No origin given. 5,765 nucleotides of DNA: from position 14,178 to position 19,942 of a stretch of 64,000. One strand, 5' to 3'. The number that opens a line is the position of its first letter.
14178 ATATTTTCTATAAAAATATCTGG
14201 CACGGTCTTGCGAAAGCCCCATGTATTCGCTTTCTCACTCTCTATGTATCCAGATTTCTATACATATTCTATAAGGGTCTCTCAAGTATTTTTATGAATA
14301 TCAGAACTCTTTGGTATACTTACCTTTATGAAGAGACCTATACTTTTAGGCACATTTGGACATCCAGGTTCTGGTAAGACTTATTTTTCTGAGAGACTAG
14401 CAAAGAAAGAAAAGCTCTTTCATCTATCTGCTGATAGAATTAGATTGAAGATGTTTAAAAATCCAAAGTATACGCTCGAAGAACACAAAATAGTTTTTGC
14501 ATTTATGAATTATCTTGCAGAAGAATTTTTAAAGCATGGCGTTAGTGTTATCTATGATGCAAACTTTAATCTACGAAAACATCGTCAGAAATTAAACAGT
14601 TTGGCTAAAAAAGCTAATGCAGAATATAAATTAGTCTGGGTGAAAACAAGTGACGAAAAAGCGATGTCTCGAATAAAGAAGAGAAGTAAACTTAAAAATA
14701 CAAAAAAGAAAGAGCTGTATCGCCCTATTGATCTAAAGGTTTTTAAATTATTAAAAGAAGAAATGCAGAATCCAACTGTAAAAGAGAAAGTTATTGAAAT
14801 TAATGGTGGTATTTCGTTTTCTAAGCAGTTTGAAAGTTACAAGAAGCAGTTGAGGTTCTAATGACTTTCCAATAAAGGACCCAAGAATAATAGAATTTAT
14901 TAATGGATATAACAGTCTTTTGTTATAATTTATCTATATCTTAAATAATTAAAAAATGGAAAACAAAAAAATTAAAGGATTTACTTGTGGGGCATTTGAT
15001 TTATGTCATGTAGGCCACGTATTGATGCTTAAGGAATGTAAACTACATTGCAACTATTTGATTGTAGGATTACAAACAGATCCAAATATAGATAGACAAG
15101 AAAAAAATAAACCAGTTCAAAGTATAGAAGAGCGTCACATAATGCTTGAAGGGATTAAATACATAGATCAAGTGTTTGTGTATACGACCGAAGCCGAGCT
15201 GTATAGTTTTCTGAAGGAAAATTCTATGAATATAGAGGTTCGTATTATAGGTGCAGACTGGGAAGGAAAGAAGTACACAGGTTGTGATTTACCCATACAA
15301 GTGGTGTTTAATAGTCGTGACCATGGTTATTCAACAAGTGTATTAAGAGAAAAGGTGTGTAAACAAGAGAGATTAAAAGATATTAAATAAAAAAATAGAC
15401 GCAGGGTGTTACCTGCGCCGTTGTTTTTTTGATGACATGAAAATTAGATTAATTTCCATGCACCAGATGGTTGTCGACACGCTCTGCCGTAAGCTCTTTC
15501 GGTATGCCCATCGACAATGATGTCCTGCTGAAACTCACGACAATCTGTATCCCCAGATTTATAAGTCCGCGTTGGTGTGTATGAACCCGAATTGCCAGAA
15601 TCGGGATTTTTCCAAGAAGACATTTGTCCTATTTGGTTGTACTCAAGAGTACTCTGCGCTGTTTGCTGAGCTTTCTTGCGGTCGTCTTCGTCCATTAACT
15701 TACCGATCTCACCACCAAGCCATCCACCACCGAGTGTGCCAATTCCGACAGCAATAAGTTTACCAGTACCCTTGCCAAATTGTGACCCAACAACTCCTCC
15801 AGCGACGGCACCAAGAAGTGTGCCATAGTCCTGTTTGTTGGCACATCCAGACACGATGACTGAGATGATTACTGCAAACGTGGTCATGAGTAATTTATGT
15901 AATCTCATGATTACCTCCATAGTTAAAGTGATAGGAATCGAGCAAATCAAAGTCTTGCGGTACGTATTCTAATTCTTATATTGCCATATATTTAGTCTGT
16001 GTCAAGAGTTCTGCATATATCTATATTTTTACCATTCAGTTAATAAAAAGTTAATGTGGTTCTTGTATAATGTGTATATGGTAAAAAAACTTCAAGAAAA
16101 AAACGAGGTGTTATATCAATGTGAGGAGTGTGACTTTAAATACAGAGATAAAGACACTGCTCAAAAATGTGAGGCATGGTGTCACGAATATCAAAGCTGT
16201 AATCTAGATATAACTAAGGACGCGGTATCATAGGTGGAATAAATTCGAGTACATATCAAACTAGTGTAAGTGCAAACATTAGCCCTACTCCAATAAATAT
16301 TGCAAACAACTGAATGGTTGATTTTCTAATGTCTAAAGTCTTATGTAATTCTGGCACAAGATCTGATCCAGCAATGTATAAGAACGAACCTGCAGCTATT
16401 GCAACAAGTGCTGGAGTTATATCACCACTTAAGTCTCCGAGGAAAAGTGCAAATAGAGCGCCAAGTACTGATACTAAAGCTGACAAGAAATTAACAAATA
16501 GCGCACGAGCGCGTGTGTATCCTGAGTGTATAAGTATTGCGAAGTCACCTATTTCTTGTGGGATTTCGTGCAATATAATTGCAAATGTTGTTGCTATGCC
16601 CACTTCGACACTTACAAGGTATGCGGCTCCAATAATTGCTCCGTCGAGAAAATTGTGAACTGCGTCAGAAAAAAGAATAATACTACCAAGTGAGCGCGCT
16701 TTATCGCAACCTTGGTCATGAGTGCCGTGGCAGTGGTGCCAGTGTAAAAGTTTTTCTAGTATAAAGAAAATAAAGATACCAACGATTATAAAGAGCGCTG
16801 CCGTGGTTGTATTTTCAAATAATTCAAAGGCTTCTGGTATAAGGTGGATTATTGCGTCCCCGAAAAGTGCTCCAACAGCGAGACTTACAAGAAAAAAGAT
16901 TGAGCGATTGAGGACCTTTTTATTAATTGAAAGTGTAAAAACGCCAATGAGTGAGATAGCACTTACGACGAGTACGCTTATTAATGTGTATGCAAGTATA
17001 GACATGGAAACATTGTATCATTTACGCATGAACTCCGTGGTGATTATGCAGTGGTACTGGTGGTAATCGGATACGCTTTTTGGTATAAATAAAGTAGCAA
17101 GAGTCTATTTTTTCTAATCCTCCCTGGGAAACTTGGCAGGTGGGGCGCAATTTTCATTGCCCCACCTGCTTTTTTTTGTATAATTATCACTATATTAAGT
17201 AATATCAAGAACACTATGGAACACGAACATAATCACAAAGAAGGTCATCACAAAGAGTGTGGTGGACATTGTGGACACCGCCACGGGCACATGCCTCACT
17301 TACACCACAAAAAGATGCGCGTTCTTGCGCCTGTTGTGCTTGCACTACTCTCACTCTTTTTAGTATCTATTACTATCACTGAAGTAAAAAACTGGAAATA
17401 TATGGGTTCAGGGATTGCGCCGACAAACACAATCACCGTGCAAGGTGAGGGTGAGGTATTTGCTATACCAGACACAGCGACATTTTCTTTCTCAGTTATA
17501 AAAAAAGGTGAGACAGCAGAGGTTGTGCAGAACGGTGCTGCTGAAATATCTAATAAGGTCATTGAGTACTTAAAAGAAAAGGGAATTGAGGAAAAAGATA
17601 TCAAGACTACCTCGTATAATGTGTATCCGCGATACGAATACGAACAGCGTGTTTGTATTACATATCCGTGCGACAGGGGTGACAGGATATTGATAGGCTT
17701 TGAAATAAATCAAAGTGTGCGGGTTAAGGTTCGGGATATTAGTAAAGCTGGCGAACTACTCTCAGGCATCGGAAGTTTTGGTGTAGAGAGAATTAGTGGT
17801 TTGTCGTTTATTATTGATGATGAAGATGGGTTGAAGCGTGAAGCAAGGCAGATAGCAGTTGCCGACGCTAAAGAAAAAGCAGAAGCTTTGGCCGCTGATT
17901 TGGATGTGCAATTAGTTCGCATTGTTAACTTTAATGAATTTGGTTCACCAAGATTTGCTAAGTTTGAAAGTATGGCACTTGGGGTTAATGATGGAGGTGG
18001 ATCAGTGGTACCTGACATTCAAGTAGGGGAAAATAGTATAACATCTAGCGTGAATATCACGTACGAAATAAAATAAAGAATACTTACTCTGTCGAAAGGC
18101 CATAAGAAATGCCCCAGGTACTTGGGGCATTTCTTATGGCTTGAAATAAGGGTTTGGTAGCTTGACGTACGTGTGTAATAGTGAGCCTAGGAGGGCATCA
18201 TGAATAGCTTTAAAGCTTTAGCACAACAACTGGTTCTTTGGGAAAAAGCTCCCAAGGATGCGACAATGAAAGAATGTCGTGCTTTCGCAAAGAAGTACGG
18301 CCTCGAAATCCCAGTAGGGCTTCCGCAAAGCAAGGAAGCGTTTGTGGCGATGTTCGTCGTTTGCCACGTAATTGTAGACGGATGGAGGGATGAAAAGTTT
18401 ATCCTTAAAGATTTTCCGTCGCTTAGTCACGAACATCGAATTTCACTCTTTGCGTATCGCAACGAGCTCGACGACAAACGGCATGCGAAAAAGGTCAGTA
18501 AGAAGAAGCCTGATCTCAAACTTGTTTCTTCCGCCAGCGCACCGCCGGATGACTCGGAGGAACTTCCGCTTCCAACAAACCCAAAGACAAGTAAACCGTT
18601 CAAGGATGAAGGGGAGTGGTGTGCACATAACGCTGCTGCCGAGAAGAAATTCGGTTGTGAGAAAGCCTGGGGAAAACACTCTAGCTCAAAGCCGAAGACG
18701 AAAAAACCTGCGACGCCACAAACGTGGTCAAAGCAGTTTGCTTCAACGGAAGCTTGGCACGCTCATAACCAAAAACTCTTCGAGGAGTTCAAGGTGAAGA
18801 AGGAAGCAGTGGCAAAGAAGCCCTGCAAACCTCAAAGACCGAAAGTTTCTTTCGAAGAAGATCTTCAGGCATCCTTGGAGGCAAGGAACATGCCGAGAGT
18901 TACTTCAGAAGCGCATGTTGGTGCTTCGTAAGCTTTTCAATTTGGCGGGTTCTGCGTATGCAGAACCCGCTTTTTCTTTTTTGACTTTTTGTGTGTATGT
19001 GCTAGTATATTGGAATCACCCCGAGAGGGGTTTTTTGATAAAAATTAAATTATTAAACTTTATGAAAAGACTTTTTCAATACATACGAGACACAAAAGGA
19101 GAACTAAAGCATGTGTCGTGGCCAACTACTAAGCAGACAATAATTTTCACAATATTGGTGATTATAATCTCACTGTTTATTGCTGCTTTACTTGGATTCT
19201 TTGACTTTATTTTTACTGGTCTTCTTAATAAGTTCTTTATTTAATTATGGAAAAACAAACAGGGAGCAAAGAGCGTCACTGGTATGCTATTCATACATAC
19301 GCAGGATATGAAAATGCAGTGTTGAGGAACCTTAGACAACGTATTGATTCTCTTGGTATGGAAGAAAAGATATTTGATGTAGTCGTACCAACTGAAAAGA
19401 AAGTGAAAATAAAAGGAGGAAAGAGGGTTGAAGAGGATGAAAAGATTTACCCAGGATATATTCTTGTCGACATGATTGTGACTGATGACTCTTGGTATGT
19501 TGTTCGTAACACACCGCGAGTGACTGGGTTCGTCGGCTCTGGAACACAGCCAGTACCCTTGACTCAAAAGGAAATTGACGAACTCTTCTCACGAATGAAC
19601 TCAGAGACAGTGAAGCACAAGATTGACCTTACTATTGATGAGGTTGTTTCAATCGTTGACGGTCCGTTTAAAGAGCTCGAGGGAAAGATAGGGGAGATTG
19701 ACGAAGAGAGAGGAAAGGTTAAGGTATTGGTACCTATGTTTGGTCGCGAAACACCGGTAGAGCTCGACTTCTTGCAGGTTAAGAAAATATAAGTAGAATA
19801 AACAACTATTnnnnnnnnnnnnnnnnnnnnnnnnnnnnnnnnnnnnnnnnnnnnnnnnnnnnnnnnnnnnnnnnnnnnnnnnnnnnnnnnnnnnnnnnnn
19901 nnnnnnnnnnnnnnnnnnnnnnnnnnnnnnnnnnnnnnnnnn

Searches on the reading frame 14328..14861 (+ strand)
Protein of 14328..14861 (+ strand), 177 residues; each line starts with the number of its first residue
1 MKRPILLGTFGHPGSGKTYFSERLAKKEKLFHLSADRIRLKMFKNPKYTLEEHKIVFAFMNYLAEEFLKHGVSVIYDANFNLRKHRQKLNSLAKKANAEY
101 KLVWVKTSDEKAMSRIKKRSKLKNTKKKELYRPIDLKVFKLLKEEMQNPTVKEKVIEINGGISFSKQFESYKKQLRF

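Call 106: search_protein_families(library=pfam, proteins=[window:14328-14861:+], max_evalue=0.001)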
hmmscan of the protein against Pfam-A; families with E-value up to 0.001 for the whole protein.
window:14328-14861:+ (177 aa): 6 families
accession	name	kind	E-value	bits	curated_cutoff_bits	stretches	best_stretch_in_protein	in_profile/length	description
PF13671.12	AAA_33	-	2.6e-22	80.1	27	1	9-124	4-123/143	AAA domain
PF06414.18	Zeta_toxin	-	4.8e-09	36.4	22.3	1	5-147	17-167/199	Zeta toxin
PF08433.16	KTI12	-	2.8e-07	30.7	22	1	10-141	7-132/271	Chromatin associated protein KTI12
PF13238.12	AAA_18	-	4.8e-07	30.7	29.4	1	11-127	5-119/128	AAA domain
PF01583.26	APS_kinase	-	9.6e-05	22.9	21.1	1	11-118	9-120/152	Adenylylsulphate kinase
PF13207.12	AAA_17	-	0.00014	22.6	27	0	10-121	1-124/136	AAA domain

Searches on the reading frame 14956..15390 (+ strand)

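Call 106: search_protein_families(library=pfam, proteins=[window:14956-15390:+], max_evalue=0.001)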
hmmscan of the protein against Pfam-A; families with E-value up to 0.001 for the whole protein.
window:14956-15390:+ (144 aa): 1 family
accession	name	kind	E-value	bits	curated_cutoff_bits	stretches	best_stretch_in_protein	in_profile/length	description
PF01467.32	CTP_transf_like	-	5.7e-13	49.7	21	1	9-102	1-90/133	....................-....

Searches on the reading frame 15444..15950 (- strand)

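Call 106: search_protein_families(library=pfam, proteins=[window:15444-15950:-], max_evalue=0.001)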
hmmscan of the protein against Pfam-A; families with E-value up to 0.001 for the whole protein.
window:15444-15950:- (168 aa): 3 families
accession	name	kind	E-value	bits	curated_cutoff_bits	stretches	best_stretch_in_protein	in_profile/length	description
PF16998.10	17kDa_Anti_2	-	2.8e-08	34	26.6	1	94-167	36-110/116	17 kDa outer membrane surface antigen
PF05433.20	Rick_17kDa_Anti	-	4.7e-07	30.1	24.2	1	43-83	2-43/43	Glycine zipper 2TM domain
PF13488.11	Gly-zipper_Omp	-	1.7e-05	25.1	25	1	43-84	2-44/46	Glycine zipper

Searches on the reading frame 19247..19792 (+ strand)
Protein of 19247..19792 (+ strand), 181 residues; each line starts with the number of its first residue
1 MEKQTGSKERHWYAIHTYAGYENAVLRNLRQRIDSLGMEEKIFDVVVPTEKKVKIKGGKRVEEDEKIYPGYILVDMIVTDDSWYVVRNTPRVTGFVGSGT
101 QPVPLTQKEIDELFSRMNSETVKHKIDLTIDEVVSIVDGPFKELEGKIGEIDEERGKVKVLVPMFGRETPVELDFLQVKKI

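Call 107: search_protein_families(library=pfam, proteins=[window:19247-19792:+], max_evalue=0.001)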
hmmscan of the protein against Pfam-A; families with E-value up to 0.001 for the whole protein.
window:19247-19792:+ (181 aa): 1 family
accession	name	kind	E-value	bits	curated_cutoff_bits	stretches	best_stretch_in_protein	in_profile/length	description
PF02357.24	NusG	-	1.1e-29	103.2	22.2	1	11-113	2-92/93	Transcription termination factor nusG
